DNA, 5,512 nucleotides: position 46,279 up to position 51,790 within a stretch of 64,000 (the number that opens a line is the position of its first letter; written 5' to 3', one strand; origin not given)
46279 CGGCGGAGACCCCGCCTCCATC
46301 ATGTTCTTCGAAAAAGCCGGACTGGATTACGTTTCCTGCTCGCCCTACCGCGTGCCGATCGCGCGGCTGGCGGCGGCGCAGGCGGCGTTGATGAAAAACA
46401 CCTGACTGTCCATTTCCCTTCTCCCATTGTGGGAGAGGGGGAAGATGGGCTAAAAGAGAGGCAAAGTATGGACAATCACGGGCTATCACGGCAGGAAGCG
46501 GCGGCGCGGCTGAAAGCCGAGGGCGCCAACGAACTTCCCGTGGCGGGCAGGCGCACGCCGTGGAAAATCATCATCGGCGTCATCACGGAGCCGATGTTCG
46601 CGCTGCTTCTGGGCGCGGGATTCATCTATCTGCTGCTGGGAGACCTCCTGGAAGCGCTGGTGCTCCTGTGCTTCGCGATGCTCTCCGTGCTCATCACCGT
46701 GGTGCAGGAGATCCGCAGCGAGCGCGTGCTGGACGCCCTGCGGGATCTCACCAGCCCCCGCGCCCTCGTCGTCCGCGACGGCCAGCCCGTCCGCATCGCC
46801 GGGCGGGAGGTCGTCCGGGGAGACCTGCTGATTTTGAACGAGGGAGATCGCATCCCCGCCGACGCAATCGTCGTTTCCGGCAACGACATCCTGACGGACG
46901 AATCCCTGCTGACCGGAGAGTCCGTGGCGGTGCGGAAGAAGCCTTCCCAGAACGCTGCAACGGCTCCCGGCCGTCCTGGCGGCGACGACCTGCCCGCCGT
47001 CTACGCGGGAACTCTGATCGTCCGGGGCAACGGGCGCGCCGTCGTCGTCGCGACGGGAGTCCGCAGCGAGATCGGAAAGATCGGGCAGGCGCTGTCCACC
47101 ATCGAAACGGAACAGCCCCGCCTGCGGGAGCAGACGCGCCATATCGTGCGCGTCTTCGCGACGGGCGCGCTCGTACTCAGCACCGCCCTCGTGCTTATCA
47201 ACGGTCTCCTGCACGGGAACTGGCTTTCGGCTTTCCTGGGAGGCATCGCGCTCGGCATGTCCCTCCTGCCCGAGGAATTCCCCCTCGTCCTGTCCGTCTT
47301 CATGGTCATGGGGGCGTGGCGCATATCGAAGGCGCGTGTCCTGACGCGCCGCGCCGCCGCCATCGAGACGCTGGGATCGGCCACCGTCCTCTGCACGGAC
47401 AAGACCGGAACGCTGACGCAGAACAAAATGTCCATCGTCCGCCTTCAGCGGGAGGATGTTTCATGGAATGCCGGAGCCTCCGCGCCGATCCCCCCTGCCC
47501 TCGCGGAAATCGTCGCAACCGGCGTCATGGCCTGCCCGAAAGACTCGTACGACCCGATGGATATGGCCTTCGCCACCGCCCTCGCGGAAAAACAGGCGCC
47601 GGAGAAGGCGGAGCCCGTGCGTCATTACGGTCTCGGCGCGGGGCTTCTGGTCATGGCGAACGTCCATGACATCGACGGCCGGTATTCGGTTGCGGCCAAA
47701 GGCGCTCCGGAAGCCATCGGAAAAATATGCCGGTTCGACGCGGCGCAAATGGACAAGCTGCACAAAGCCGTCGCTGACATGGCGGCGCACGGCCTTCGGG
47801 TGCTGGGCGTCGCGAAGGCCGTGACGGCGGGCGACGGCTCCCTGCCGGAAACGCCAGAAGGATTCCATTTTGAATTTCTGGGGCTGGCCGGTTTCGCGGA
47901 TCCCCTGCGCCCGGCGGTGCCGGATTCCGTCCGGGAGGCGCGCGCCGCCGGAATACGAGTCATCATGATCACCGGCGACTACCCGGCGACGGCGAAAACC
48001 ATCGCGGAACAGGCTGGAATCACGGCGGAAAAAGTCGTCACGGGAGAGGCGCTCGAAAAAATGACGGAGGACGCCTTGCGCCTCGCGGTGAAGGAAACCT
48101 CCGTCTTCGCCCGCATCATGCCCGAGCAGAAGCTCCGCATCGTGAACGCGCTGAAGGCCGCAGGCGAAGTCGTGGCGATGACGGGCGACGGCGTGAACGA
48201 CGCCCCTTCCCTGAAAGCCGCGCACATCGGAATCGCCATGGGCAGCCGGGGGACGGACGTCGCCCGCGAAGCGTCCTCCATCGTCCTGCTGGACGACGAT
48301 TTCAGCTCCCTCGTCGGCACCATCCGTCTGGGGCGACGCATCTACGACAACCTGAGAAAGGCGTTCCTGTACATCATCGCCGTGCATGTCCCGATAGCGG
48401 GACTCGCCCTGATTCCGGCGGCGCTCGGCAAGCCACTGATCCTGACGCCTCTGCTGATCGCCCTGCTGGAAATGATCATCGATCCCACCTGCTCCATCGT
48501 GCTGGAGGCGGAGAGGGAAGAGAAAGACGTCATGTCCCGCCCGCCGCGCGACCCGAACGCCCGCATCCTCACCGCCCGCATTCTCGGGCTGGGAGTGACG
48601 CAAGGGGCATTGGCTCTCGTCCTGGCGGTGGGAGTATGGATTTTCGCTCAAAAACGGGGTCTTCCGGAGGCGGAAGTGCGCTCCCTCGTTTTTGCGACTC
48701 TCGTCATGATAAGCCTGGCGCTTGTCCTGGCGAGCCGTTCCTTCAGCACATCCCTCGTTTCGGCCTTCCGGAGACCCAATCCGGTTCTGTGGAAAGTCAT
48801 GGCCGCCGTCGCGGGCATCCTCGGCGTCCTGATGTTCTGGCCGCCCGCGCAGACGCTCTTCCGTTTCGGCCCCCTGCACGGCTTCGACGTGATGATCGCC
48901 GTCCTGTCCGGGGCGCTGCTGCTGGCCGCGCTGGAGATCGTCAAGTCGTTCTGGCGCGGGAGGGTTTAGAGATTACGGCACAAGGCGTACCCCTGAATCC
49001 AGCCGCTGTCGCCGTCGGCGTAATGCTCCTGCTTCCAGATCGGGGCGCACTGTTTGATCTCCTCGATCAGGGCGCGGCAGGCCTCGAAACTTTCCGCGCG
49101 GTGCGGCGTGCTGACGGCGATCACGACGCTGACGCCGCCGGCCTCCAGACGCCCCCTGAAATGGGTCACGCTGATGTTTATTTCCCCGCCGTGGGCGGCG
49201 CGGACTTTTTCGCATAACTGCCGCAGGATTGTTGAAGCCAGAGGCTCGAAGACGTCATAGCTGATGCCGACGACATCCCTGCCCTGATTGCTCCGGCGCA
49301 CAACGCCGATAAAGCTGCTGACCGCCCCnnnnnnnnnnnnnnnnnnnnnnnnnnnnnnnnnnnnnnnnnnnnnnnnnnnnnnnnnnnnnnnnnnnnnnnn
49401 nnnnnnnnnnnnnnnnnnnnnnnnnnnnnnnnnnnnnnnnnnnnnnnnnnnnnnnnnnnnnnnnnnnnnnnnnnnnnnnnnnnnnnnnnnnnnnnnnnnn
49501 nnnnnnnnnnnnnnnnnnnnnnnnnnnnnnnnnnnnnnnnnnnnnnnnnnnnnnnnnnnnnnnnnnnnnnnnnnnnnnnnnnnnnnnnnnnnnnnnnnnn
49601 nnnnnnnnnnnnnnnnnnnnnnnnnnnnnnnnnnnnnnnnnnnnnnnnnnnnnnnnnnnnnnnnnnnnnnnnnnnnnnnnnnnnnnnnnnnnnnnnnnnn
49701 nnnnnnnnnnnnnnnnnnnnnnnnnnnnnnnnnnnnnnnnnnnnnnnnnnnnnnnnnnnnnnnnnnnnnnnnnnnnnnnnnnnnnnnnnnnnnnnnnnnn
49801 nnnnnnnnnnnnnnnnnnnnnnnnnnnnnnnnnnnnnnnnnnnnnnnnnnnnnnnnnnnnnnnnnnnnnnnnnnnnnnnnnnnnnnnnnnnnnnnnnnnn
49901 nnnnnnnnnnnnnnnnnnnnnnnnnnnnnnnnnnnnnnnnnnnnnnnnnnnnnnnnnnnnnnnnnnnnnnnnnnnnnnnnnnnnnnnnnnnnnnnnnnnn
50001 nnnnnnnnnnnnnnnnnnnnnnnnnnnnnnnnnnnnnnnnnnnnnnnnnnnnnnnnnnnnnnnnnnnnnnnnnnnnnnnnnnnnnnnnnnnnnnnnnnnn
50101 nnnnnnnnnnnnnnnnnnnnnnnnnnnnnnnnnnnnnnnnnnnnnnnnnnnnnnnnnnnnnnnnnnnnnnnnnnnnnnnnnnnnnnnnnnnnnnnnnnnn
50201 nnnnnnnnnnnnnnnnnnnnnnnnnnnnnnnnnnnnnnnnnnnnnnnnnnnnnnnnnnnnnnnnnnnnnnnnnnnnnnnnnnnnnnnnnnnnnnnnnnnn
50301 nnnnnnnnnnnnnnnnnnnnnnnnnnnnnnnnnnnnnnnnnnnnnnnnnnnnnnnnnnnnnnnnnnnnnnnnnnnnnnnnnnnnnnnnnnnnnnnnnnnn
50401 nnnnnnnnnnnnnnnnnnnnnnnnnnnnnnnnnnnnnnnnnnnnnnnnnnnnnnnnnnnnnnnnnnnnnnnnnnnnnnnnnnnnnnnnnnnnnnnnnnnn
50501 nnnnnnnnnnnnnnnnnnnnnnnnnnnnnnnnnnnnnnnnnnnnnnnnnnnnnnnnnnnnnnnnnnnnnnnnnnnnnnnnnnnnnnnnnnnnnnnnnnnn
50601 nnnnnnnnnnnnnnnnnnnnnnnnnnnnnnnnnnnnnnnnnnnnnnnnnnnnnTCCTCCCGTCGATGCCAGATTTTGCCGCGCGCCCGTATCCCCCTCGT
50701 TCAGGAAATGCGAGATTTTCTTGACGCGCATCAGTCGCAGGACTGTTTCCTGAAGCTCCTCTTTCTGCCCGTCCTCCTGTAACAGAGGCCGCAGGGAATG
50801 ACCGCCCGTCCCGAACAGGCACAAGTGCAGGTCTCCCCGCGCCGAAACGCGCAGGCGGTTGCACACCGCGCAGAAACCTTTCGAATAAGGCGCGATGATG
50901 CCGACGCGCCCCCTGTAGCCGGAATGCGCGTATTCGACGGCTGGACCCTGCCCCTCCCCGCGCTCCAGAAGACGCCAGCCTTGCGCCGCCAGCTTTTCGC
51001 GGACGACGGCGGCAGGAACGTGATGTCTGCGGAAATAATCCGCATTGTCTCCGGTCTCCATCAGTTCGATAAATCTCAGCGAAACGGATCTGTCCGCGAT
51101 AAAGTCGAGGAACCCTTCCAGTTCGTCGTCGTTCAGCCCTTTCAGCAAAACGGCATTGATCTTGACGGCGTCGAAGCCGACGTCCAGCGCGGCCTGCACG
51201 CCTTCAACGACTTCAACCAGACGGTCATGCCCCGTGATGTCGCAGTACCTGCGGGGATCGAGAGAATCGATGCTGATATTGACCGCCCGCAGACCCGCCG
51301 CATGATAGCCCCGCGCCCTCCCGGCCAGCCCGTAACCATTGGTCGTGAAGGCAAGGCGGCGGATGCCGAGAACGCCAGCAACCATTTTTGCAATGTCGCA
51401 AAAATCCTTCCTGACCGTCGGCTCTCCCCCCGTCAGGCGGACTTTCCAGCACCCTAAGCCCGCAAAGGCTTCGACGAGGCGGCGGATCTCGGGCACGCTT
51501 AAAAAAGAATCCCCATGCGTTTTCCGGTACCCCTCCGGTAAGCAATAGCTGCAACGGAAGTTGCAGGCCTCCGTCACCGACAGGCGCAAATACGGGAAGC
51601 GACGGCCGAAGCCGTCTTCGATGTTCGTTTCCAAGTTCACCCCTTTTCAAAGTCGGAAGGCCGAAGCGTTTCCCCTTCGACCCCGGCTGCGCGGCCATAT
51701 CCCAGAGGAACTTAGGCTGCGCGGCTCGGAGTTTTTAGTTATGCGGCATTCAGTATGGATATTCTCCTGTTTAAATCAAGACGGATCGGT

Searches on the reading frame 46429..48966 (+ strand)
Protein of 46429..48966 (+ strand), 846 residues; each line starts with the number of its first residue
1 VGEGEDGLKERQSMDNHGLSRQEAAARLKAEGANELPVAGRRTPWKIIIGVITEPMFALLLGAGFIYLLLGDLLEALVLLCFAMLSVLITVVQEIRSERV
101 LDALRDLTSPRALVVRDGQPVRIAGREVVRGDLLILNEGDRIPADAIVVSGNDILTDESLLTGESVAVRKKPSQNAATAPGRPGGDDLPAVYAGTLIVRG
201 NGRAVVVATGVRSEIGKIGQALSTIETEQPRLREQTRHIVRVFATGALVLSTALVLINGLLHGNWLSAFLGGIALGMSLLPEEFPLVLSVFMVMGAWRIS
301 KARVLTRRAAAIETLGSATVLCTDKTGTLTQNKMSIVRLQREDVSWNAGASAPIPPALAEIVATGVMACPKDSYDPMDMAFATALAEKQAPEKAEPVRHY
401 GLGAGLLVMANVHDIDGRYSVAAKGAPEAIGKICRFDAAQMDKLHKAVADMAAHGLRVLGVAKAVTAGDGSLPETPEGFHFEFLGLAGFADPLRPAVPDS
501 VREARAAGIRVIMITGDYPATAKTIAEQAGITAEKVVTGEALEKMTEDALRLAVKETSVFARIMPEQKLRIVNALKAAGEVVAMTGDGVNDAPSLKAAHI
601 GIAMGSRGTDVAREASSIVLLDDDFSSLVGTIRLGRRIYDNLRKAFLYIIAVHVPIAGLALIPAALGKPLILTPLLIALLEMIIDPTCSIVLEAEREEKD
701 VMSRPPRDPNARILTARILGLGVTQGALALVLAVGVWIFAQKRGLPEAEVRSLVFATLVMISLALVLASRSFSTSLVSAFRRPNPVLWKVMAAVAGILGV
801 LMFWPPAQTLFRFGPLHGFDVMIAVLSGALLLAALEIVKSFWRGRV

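Call 42: search_protein_families(library=pfam, proteins=[window:46429-48966:+], max_evalue=0.001)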
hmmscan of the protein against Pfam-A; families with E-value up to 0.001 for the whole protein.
window:46429-48966:+ (846 aa): 5 families
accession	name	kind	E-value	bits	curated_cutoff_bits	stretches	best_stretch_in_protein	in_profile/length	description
PF00122.25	E1-E2_ATPase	-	2.8e-41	141.4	28.1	1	107-301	2-180/181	E1-E2 ATPase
PF00689.26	Cation_ATPase_C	-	1.6e-32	113.1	27.3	1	669-841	1-175/175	Cation transporting ATPase, C-terminus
PF00702.32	Hydrolase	-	1.6e-18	68.2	26.4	1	321-599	4-191/191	haloacid dehalogenase-like hydrolase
PF00690.31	Cation_ATPase_N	-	3.1e-10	40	20.4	1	13-66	15-68/69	Cation transporter/ATPase, N-terminus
PF12710.13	HAD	-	1.2e-05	26.3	27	1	489-596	80-189/189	haloacid dehalogenase-like hydrolase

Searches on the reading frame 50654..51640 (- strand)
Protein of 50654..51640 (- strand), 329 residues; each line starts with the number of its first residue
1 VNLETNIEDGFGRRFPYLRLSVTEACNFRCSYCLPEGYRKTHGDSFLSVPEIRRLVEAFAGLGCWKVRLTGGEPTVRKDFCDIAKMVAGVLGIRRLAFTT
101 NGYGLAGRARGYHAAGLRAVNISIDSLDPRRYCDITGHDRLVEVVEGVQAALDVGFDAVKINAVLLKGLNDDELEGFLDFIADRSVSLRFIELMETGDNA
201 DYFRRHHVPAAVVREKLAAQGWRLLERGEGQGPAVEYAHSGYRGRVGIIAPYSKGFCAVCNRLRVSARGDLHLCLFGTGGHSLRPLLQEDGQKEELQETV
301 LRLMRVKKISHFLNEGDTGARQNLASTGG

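Call 42: search_protein_families(library=pfam, proteins=[window:50654-51640:-], max_evalue=0.001)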
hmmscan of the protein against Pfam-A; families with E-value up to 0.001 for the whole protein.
window:50654-51640:- (329 aa): 3 families
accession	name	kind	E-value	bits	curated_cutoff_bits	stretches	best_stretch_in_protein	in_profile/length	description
PF06463.18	Mob_synth_C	-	4.6e-33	114.3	37.4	1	187-312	2-127/128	Molybdenum Cofactor Synthesis C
PF04055.27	Radical_SAM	-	1.2e-31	110.5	29.5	1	21-181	2-166/166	Radical SAM superfamily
PF13353.11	Fer4_12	-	0.00016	22.4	22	1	23-124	12-113/137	4Fe-4S single cluster domain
